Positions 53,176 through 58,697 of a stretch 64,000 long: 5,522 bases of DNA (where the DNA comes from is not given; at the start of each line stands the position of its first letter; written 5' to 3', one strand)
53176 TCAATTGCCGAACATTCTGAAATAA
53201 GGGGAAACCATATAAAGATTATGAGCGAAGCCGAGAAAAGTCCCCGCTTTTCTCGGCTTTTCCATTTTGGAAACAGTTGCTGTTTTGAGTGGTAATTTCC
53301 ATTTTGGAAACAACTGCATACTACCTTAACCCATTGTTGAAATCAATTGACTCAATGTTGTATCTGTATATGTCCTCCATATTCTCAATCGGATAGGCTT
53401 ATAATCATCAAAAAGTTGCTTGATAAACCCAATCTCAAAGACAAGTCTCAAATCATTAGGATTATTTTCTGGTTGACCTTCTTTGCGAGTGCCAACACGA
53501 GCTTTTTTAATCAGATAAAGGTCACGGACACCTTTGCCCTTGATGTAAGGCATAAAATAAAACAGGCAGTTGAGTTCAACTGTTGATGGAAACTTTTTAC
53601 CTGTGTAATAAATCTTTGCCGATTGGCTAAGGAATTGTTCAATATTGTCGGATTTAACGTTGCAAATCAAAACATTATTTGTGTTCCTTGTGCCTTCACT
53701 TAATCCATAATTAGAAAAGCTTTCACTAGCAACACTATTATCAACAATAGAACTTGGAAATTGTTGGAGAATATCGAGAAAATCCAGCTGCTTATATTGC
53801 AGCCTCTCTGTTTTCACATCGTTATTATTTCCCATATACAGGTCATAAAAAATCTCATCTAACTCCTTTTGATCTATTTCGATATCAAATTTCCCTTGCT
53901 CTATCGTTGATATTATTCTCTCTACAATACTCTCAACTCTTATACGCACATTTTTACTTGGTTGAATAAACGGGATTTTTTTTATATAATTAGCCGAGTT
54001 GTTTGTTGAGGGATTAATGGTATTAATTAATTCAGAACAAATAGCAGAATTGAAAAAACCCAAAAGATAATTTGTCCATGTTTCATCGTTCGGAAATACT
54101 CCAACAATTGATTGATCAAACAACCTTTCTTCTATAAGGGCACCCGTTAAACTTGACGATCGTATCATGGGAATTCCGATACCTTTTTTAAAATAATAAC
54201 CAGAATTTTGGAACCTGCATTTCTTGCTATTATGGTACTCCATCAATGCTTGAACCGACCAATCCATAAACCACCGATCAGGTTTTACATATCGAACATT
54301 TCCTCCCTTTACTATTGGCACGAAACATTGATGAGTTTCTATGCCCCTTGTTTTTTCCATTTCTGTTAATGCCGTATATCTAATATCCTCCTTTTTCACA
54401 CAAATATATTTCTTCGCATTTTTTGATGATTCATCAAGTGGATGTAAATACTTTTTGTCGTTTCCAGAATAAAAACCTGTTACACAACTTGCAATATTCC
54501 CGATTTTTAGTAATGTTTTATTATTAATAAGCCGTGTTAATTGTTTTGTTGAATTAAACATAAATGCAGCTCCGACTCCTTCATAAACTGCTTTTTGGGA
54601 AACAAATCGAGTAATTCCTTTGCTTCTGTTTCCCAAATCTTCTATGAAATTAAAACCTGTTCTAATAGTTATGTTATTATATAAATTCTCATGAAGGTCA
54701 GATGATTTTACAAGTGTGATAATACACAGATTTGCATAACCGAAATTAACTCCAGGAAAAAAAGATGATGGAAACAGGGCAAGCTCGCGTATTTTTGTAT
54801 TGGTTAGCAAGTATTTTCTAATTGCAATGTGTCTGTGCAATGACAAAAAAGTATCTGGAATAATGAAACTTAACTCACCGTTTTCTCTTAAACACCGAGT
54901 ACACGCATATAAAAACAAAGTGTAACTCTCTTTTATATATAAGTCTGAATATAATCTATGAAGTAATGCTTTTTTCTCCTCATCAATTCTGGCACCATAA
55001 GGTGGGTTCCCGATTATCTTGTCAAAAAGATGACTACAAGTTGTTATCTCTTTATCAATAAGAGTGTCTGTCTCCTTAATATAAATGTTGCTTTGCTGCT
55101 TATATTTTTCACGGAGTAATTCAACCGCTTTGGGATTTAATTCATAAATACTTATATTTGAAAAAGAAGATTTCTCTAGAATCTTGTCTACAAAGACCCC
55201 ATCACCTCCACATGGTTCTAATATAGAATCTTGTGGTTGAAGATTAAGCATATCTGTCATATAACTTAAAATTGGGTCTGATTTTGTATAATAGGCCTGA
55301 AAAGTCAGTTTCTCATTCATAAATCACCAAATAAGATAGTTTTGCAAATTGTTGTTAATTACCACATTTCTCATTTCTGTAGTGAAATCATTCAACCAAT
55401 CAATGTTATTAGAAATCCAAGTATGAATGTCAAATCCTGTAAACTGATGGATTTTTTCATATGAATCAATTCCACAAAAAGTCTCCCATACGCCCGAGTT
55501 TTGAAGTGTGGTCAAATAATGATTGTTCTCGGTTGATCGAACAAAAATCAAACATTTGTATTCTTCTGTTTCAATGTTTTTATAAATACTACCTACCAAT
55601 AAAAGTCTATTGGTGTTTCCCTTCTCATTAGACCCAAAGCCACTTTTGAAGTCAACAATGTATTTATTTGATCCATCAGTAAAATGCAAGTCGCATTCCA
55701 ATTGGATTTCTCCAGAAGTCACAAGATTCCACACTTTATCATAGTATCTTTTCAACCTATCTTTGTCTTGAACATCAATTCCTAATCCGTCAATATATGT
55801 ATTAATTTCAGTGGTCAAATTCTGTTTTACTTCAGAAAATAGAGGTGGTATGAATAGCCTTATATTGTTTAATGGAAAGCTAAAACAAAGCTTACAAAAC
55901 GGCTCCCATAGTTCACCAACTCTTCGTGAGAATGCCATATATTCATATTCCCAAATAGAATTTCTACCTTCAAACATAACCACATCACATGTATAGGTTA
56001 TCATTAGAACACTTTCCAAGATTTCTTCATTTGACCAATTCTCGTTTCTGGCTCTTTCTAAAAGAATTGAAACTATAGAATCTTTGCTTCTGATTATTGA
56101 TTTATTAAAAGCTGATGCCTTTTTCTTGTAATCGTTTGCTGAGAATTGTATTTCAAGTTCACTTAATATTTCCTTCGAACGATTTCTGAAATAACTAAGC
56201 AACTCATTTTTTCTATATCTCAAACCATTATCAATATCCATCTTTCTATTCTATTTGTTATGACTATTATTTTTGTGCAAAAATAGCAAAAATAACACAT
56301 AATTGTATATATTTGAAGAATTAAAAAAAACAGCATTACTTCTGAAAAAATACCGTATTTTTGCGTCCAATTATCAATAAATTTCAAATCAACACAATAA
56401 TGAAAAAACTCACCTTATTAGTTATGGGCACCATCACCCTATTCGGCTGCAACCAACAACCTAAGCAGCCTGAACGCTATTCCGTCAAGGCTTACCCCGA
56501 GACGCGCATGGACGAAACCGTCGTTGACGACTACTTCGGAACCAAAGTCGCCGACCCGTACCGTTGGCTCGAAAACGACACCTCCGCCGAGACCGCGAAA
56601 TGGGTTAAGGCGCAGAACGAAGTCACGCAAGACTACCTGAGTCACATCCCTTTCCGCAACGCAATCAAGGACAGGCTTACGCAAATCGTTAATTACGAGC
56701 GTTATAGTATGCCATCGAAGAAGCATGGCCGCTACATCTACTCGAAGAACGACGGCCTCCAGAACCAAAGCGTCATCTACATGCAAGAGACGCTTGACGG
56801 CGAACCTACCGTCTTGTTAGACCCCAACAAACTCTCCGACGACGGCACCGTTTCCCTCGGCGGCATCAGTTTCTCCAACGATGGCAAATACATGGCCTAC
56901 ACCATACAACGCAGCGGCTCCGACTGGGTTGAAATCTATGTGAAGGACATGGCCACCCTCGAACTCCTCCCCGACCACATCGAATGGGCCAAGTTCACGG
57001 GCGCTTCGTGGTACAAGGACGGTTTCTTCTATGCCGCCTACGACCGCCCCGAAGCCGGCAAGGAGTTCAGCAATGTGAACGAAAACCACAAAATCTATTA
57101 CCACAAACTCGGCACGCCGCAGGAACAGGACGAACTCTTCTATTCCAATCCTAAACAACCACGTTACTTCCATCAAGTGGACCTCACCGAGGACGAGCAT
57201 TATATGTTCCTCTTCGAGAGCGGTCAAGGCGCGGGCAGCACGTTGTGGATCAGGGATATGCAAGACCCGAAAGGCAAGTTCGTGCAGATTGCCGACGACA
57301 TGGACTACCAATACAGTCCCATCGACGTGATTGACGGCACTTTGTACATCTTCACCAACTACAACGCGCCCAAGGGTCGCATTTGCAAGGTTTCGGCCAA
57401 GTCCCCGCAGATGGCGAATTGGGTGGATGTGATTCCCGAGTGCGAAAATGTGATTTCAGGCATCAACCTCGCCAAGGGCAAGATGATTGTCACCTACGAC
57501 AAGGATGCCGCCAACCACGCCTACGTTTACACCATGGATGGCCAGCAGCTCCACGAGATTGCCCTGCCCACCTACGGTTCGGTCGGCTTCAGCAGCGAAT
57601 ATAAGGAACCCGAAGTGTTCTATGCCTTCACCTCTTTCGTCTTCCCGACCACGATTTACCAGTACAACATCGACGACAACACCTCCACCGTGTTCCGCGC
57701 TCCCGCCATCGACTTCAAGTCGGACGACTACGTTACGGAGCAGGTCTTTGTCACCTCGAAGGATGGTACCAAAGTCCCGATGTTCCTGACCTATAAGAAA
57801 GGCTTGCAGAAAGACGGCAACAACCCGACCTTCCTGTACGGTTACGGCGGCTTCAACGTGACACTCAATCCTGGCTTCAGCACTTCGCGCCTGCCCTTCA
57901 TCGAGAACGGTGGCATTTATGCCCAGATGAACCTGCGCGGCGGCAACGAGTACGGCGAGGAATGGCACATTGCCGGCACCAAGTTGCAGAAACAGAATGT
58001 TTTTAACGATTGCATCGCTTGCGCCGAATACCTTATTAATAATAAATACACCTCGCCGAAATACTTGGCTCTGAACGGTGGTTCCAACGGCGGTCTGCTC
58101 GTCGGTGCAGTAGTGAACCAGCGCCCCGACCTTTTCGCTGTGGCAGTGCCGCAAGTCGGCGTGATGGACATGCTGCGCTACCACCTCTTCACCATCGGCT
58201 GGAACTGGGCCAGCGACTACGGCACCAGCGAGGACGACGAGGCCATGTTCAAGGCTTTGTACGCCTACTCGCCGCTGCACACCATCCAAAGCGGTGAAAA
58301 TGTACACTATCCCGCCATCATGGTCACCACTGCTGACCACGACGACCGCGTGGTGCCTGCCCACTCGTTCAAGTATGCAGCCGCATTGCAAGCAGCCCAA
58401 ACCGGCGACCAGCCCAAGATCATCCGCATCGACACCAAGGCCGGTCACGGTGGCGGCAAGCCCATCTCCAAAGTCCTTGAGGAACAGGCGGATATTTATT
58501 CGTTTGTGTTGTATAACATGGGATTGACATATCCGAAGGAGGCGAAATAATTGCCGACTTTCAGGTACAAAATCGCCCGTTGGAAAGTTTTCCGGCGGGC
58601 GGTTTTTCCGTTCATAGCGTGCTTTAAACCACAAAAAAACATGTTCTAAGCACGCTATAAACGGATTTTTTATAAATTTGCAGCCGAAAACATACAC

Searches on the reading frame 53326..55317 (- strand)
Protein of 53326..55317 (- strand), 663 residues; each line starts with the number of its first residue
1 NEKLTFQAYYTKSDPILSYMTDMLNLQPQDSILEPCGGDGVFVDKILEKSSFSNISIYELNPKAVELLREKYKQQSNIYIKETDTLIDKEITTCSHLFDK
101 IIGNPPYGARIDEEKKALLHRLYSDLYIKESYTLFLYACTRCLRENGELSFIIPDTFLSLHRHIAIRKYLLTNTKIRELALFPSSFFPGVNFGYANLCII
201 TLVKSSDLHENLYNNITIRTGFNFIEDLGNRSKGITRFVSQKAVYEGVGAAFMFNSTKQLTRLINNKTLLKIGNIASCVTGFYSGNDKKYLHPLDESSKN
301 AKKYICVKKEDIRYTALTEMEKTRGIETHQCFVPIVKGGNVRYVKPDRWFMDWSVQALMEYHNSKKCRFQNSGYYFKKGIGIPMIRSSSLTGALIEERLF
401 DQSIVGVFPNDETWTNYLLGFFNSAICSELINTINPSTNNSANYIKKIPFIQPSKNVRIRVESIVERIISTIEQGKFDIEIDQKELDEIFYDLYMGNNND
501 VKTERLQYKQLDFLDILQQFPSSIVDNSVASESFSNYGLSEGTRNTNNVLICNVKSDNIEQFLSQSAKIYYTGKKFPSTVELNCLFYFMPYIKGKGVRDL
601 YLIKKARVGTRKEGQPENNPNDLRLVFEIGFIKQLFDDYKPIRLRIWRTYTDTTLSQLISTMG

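Call 27: search_protein_families(library=pfam, proteins=[window:53326-55317:-], max_evalue=0.001)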
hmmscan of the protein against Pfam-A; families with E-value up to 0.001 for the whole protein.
window:53326-55317:- (663 aa): 4 families
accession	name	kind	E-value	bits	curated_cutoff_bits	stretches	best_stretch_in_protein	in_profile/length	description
PF07669.17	Eco57I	-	8.2e-16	59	25.3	1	76-182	48-165/171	Eco57I restriction-modification methylase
PF02384.22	N6_Mtase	-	1.3e-09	38.2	20.4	1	9-206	28-234/311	N-6 DNA Methylase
PF00398.26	RrnaAD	-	1.6e-05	24.6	24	1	6-87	8-87/263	Ribosomal RNA adenine dimethylase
PF01170.24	UPF0020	-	0.00024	21.3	22.3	0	94-126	118-148/197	RMKL-like, methyltransferase domain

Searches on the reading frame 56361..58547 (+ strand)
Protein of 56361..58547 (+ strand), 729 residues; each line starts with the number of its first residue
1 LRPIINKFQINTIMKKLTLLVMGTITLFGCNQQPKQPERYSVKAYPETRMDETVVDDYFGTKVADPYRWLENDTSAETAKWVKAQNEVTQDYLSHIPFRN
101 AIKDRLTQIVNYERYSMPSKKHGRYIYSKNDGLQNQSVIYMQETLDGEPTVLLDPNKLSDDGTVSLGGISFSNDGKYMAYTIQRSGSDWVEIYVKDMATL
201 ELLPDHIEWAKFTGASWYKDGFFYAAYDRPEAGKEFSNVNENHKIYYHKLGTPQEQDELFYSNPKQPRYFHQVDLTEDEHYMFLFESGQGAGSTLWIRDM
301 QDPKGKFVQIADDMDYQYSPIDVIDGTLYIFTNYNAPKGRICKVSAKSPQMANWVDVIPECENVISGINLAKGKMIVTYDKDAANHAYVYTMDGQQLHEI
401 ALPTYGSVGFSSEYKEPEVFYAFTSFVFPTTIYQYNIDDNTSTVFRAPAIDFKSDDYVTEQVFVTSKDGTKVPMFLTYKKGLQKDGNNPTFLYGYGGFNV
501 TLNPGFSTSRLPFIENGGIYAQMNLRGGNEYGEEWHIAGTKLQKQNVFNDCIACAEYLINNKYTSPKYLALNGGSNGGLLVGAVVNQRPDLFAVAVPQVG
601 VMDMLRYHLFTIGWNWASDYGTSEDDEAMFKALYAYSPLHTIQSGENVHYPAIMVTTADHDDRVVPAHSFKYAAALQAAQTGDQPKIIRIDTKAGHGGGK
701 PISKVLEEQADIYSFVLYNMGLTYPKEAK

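Call 27: search_protein_families(library=pfam, proteins=[window:56361-58547:+], max_evalue=0.001)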
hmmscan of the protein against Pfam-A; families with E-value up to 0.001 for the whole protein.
window:56361-58547:+ (729 aa): 2 families
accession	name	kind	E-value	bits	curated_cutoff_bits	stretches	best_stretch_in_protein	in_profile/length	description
PF02897.21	Peptidase_S9_N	-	1.8e-119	399.7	24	1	46-446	1-412/414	Prolyl oligopeptidase, N-terminal beta-propeller domain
PF00326.27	Peptidase_S9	-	2.3e-61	207.4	22.6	1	506-721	3-211/213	Prolyl oligopeptidase family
